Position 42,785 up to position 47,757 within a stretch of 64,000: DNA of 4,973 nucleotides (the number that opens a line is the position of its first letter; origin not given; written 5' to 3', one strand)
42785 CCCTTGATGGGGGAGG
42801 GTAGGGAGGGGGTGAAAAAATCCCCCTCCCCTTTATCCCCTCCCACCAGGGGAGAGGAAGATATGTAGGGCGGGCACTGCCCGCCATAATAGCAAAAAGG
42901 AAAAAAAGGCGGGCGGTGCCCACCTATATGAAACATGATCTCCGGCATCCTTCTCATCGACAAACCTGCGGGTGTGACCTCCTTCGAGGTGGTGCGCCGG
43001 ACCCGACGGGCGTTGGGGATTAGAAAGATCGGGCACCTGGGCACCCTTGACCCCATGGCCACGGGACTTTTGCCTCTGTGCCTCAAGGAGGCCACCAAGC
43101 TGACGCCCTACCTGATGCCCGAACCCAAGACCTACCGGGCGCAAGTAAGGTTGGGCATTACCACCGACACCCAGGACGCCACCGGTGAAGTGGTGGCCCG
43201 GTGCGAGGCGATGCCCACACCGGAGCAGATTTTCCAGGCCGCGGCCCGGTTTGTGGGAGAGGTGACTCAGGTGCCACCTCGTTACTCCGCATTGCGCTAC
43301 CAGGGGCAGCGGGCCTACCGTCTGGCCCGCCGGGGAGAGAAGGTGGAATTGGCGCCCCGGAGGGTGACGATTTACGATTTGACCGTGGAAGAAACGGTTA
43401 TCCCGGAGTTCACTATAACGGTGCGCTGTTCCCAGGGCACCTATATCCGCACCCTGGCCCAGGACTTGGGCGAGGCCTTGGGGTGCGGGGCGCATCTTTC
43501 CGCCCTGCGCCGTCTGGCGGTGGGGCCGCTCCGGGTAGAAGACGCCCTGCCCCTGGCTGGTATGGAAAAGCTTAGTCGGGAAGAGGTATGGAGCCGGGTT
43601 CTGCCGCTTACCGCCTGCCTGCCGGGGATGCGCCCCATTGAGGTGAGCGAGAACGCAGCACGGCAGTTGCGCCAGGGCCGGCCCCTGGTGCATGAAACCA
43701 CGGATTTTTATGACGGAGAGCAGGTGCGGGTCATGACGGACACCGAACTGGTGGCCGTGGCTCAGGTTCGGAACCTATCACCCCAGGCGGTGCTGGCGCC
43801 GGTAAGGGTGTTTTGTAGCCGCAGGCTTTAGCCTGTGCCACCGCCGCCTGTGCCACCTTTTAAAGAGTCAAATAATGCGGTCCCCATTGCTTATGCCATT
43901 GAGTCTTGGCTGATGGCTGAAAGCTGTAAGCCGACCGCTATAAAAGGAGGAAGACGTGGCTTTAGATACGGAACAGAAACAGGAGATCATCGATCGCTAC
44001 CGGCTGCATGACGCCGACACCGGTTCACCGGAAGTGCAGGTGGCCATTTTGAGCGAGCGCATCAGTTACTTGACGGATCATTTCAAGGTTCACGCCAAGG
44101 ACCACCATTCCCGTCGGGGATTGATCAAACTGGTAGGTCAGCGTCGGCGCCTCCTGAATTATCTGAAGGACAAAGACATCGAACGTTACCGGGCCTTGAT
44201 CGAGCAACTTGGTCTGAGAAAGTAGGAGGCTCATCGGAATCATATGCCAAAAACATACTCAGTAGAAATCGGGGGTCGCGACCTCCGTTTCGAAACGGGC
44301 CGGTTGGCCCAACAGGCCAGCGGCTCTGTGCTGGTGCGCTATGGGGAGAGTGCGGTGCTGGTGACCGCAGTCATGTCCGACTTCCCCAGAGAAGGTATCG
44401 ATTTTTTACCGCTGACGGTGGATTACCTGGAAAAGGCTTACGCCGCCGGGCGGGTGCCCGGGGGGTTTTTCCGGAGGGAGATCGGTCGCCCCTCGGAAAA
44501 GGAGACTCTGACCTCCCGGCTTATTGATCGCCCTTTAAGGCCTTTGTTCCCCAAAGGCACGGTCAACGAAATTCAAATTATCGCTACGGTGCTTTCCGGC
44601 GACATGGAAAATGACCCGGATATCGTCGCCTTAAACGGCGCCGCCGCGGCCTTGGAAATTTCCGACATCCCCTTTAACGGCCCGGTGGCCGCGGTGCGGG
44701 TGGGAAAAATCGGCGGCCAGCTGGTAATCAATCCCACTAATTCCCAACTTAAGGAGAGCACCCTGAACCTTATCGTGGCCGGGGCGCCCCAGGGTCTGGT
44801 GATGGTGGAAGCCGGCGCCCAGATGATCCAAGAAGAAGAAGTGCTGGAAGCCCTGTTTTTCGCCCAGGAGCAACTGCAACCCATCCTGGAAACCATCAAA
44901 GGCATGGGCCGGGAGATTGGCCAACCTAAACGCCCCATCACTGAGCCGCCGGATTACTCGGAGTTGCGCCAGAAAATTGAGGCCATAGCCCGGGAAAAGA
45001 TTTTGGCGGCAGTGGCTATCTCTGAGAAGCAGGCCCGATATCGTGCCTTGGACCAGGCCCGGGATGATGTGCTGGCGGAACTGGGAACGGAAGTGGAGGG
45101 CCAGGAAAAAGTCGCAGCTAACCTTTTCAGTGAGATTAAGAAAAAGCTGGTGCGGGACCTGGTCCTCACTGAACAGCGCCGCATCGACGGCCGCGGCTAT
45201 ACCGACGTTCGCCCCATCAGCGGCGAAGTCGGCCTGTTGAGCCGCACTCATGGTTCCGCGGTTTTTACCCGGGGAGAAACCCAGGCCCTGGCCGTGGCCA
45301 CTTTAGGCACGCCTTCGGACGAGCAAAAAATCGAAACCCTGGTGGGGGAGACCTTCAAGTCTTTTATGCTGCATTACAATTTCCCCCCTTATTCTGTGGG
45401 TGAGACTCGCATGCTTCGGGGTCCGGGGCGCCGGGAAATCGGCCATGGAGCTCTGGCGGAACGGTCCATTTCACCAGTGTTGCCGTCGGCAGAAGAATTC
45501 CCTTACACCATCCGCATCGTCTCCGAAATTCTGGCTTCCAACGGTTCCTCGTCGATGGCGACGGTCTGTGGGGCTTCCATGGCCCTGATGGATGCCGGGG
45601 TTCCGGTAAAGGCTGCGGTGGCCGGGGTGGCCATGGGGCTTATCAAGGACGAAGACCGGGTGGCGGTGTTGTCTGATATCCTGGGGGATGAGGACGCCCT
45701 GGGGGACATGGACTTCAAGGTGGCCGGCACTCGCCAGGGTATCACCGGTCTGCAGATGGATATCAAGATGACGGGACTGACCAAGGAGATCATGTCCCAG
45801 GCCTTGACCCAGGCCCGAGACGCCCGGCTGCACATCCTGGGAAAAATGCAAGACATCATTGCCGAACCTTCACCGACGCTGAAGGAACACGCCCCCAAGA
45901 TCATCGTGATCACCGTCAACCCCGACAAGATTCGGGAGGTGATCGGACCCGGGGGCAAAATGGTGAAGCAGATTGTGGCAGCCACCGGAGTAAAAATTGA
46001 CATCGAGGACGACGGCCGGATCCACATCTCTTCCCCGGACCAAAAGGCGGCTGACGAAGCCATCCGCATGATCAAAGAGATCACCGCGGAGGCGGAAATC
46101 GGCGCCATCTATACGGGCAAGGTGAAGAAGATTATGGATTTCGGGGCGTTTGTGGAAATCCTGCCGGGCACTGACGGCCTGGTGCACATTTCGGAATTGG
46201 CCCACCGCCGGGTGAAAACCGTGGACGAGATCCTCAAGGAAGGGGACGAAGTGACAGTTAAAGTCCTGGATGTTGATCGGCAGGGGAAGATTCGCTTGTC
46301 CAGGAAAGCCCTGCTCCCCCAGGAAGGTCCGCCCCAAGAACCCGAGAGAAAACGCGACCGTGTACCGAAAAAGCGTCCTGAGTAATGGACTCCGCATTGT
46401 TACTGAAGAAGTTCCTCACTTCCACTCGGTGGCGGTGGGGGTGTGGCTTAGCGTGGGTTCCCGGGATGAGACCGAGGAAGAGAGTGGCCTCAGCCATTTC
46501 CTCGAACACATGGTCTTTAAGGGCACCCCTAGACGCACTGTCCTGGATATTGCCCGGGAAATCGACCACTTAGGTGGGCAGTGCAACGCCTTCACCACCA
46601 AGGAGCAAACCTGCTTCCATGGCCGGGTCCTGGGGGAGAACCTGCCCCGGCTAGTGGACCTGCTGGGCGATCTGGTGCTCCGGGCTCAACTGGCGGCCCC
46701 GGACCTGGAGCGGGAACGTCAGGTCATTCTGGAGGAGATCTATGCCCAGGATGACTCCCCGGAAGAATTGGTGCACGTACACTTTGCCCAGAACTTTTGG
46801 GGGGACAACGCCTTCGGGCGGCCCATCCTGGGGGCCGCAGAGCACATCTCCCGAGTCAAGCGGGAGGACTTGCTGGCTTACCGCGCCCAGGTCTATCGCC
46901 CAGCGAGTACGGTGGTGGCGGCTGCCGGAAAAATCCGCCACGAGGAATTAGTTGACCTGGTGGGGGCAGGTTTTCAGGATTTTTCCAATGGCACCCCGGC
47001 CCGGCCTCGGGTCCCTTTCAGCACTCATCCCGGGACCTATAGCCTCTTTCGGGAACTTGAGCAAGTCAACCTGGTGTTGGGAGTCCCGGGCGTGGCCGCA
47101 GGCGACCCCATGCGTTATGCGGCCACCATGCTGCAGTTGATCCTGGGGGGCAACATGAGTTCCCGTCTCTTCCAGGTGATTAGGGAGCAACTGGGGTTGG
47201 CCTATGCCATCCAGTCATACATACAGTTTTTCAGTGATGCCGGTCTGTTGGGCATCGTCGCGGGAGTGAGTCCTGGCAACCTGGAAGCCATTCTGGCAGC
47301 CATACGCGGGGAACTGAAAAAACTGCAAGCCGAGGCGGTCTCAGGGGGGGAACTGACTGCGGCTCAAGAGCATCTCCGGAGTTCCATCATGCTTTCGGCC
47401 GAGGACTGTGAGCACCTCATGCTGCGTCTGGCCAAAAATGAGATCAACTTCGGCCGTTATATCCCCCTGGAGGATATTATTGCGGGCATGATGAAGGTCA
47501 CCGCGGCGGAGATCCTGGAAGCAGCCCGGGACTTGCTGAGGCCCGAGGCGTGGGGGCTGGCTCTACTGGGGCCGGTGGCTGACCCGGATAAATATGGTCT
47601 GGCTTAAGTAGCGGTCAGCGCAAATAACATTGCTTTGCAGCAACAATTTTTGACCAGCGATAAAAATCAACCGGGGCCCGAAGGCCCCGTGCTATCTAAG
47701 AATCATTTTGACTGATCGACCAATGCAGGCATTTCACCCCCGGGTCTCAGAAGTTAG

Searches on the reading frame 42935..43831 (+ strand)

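Call 79: search_protein_families(library=pfam, proteins=[window:42935-43831:+], max_evalue=0.00001)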
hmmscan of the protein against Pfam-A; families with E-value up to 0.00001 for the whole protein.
window:42935-43831:+ (298 aa): 2 families
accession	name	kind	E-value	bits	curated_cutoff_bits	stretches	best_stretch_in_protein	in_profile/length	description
PF01509.24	TruB_N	-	2.2e-53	181.1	27.3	1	24-171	1-149/149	TruB family pseudouridylate synthase (N terminal domain)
PF16198.10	TruB_C_2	-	7.5e-12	45.6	29.3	1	172-212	1-41/66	tRNA pseudouridylate synthase B C-terminal domain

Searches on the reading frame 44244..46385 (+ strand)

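Call 79: search_protein_families(library=pfam, proteins=[window:44244-46385:+], max_evalue=0.00001)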
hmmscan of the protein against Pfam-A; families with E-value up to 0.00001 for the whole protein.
window:44244-46385:+ (713 aa): 6 families
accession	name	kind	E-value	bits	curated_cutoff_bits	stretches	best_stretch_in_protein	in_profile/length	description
PF01138.27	RNase_PH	-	9.4e-58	194.7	25.5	2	322-454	2-130/130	3' exoribonuclease family, domain 1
PF03725.20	RNase_PH_C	-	1e-25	89.9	20.8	2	146-209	1-66/67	3' exoribonuclease family, domain 2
PF00575.29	S1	-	5.8e-21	75.1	22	1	617-688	2-74/74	S1 RNA binding domain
PF03726.19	PNPase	-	1.3e-15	58.1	24.6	1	240-317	1-80/81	Polyribonucleotide nucleotidyltransferase, RNA binding domain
PF00013.35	KH_1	-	4.5e-11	42.8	21.5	1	554-612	2-66/66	KH domain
PF23459.1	S1_RRP5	-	9.4e-06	26.5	27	0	621-680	5-64/72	RRP5 S1 domain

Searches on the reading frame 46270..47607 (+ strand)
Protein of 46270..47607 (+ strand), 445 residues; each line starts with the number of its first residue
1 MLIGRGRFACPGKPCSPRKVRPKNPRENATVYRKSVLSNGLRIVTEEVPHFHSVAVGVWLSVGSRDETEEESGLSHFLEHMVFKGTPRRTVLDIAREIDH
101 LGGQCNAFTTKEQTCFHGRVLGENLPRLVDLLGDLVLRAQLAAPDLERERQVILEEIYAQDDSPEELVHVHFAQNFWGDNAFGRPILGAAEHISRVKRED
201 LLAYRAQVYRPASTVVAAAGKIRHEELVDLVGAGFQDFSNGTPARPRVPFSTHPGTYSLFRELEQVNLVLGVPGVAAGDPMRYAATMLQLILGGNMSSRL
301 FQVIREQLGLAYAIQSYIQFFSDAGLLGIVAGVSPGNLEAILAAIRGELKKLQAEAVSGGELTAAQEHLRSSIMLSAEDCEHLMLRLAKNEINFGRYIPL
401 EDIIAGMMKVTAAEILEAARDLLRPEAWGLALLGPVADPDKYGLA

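Call 79: search_protein_families(library=pfam, proteins=[window:46270-47607:+], max_evalue=0.00001)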
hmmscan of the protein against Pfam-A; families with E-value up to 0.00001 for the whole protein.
window:46270-47607:+ (445 aa): 2 families
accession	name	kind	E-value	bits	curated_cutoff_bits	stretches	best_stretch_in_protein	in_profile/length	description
PF00675.25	Peptidase_M16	-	1e-36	126.5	22.3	1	42-188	1-147/149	Insulinase (Peptidase family M16)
PF05193.26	Peptidase_M16_C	-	2.4e-32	112.7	23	1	196-367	2-179/181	Peptidase M16 inactive domain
